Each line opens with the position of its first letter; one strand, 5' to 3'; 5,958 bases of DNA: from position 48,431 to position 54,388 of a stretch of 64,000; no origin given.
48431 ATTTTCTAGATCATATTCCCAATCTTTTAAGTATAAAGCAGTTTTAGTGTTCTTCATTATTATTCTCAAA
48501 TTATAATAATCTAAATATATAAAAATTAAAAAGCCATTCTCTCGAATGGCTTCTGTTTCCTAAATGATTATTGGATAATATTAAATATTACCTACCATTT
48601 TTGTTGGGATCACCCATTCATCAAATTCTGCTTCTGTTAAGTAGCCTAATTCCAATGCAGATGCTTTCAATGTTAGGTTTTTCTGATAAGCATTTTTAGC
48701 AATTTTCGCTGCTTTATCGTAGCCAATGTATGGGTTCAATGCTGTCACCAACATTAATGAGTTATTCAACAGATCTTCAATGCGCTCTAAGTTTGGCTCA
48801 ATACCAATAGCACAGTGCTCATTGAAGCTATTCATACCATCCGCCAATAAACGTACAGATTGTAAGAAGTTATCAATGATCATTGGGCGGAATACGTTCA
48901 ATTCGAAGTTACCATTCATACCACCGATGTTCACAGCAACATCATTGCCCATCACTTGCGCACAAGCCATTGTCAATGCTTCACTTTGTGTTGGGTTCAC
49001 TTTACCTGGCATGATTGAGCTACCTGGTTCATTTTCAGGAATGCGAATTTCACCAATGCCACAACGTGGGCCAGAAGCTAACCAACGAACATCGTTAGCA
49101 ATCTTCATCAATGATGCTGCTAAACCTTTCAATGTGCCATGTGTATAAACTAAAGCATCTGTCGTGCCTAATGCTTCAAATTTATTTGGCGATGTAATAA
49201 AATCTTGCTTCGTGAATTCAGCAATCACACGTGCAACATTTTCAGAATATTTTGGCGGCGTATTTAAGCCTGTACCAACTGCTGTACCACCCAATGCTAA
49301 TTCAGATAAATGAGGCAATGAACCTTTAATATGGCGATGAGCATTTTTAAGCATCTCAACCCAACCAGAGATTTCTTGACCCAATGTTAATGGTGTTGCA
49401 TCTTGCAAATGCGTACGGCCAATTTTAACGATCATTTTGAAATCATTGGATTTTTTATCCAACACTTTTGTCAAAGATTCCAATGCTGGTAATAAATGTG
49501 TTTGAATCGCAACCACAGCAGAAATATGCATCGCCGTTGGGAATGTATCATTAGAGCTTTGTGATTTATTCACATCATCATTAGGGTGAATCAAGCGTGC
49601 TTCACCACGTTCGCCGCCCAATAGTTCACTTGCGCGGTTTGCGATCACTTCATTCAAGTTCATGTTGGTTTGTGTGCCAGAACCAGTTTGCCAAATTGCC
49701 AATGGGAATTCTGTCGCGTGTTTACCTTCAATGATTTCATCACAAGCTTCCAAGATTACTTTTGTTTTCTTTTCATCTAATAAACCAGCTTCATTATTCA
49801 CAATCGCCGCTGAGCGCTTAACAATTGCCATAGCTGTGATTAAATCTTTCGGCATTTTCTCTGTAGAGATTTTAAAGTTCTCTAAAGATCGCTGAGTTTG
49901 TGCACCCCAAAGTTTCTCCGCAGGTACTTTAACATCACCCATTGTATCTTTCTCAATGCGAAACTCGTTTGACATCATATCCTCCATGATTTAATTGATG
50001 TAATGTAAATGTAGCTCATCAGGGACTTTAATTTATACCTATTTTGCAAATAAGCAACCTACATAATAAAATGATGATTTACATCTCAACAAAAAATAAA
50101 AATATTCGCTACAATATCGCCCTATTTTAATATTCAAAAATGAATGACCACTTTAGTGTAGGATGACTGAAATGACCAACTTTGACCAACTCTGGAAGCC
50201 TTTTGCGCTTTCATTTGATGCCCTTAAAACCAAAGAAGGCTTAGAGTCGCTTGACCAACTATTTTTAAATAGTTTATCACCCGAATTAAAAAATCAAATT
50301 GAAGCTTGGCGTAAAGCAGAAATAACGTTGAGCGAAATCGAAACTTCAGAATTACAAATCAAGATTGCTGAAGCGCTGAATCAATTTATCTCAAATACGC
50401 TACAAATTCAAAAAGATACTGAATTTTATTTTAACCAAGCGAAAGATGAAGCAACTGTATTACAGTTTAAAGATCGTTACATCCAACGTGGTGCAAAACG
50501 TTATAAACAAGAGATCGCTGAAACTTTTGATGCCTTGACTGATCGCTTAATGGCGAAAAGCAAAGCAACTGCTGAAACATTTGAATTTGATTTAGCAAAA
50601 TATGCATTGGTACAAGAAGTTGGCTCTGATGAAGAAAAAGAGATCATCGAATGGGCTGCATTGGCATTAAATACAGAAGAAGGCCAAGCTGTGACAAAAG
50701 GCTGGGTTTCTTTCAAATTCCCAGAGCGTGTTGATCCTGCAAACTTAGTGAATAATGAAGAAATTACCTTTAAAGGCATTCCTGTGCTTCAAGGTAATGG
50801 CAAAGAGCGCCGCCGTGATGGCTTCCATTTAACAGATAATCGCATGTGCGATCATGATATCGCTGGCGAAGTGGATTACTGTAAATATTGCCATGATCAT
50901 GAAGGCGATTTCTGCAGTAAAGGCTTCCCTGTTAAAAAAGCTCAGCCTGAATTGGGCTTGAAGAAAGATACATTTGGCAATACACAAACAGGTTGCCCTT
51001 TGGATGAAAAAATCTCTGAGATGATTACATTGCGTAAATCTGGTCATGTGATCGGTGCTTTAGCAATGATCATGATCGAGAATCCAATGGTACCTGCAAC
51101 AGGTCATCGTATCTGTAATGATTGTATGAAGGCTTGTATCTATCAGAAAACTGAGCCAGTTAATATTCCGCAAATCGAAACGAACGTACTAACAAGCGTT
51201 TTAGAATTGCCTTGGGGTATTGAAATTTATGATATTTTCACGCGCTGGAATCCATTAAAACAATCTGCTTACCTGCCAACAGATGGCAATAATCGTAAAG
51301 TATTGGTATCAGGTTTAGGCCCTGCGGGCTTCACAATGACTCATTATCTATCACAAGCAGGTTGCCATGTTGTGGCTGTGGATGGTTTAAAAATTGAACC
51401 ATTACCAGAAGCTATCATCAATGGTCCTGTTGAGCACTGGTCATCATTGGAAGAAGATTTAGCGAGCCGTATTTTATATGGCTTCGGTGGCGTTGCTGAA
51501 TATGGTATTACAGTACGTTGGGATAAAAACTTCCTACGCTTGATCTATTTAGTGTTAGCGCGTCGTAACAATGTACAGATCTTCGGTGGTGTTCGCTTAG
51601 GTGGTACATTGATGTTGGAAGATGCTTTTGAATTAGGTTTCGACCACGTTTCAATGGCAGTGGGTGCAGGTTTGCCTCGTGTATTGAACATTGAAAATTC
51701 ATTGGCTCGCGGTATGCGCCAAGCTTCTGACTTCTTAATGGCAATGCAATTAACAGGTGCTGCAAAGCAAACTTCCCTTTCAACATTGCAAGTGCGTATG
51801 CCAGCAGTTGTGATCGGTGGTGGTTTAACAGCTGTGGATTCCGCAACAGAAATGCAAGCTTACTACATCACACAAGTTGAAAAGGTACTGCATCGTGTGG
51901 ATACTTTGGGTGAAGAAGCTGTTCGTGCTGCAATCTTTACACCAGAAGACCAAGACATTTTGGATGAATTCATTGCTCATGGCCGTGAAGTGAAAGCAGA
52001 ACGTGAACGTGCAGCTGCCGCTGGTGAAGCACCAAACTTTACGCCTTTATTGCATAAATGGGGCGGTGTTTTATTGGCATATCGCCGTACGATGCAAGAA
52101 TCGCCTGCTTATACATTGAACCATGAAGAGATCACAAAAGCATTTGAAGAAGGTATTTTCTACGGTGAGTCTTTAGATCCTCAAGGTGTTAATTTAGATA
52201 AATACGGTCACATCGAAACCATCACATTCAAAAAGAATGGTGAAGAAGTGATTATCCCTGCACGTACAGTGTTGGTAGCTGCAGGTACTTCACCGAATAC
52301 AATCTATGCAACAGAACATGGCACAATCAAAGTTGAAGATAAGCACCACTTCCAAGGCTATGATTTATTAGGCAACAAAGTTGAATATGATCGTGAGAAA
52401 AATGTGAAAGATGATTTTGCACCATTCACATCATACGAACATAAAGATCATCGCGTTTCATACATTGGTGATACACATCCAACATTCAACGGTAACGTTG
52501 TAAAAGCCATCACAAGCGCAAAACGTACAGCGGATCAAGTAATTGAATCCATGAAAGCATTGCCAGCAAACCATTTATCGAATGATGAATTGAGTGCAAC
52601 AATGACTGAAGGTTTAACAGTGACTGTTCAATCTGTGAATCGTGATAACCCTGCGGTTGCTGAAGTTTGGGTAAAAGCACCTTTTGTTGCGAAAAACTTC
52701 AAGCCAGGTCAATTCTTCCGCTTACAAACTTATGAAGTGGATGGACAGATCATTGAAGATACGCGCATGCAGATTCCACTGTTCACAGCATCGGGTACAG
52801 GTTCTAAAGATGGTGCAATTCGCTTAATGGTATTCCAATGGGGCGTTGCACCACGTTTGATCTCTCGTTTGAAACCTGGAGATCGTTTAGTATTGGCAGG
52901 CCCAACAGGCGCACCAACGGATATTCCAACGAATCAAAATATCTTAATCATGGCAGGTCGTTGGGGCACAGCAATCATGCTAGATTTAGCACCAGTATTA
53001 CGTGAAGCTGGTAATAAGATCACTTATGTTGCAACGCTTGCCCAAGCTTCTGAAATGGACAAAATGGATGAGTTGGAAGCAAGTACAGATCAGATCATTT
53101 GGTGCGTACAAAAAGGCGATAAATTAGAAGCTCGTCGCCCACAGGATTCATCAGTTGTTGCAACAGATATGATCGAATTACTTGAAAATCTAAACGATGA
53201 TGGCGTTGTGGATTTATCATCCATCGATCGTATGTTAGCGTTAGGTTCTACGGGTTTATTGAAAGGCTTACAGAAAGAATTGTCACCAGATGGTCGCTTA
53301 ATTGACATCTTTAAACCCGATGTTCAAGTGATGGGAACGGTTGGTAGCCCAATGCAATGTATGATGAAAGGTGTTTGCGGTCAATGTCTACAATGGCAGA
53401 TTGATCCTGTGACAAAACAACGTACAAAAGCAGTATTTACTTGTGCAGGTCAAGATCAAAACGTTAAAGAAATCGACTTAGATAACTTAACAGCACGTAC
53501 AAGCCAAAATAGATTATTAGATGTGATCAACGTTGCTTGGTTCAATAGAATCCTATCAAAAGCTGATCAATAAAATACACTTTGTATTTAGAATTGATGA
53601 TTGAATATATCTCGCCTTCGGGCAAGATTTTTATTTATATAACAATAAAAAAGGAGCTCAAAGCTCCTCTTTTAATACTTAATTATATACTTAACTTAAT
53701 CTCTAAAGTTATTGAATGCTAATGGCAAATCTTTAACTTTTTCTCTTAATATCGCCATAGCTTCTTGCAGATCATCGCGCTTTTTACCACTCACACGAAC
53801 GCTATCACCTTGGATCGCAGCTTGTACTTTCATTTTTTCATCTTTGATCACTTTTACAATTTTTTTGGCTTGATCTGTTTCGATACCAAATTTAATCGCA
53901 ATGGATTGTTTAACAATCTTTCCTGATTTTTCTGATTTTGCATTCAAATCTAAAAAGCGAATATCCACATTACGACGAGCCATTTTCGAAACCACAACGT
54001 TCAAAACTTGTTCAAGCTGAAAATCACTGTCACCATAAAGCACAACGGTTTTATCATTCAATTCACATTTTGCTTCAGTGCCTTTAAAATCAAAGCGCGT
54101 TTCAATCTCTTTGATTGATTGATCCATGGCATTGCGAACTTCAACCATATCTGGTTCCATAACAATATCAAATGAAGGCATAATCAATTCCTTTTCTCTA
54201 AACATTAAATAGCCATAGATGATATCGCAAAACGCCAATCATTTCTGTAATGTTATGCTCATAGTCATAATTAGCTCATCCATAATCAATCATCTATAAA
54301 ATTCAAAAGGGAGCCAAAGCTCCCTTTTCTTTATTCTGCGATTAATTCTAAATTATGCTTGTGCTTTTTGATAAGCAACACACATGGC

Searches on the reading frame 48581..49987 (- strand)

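Call 50: search_protein_families(library=pfam, proteins=[window:48581-49987:-], max_evalue=0.00001)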
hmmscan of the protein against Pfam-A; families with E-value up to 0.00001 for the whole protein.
window:48581-49987:- (468 aa): 2 families
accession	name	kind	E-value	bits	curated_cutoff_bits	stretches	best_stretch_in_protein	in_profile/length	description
PF00206.25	Lyase_1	-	1.2e-113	380.1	27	1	17-347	1-312/312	Lyase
PF10415.14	FumaraseC_C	-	1.8e-24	86.3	32.5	1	413-465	1-53/54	Fumarase C C-terminus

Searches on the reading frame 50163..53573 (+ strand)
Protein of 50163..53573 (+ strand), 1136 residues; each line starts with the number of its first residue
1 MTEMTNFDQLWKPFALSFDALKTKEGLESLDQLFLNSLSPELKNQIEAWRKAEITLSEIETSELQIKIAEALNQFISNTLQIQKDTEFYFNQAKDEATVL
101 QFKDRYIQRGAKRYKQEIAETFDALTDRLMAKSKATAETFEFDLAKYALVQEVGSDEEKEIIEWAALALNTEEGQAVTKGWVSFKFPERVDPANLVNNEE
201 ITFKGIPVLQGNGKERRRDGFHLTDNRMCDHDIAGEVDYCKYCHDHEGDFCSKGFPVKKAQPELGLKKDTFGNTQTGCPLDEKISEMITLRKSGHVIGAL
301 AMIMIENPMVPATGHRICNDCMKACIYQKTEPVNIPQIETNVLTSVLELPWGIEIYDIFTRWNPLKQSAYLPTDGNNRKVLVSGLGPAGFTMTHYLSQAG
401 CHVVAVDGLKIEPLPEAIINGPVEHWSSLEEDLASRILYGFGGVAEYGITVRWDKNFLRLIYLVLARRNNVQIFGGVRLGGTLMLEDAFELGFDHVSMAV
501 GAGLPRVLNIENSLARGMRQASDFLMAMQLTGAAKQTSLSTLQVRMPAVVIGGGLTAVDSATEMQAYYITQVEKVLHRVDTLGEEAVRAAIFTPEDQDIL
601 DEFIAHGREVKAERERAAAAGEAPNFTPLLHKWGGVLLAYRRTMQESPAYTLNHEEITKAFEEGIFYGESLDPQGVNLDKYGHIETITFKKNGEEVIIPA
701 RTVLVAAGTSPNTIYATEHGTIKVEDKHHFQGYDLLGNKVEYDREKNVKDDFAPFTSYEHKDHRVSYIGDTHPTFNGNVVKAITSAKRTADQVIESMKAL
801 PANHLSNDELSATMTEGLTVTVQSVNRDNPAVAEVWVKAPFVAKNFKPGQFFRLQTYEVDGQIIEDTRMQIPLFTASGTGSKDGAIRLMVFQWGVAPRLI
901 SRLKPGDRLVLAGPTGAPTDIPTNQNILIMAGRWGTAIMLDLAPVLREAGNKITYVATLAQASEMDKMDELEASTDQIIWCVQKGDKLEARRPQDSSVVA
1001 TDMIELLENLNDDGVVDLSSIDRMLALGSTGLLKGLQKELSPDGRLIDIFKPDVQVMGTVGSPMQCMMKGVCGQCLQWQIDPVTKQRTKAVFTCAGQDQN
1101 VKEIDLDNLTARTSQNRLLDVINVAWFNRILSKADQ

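Call 50: search_protein_families(library=pfam, proteins=[window:50163-53573:+], max_evalue=0.00001)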
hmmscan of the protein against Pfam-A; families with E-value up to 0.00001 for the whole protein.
window:50163-53573:+ (1136 aa): 2 families
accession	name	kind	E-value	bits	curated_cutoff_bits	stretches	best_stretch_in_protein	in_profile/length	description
PF07992.20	Pyr_redox_2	-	1.4e-10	41.6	26.1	1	379-582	2-177/291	Pyridine nucleotide-disulphide oxidoreductase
PF14691.11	Fer4_20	-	5.9e-07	29.7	25.8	1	274-344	32-106/113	Dihydroprymidine dehydrogenase domain II, 4Fe-4S cluster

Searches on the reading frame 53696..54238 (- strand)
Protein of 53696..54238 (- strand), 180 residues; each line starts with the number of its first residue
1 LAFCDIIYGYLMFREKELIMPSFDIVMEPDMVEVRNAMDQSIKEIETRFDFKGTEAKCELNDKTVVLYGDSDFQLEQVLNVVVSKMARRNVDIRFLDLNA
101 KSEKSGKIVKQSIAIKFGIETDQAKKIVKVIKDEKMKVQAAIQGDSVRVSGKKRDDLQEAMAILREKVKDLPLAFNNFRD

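Call 50: search_protein_families(library=pfam, proteins=[window:53696-54238:-], max_evalue=0.00001)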
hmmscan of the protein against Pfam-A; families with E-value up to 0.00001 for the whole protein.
window:53696-54238:- (180 aa): 1 family
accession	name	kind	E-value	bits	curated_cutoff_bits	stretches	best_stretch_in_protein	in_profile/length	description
PF04461.18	DUF520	-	7.9e-61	205.3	23.2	1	21-179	1-161/161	Protein of unknown function (DUF520)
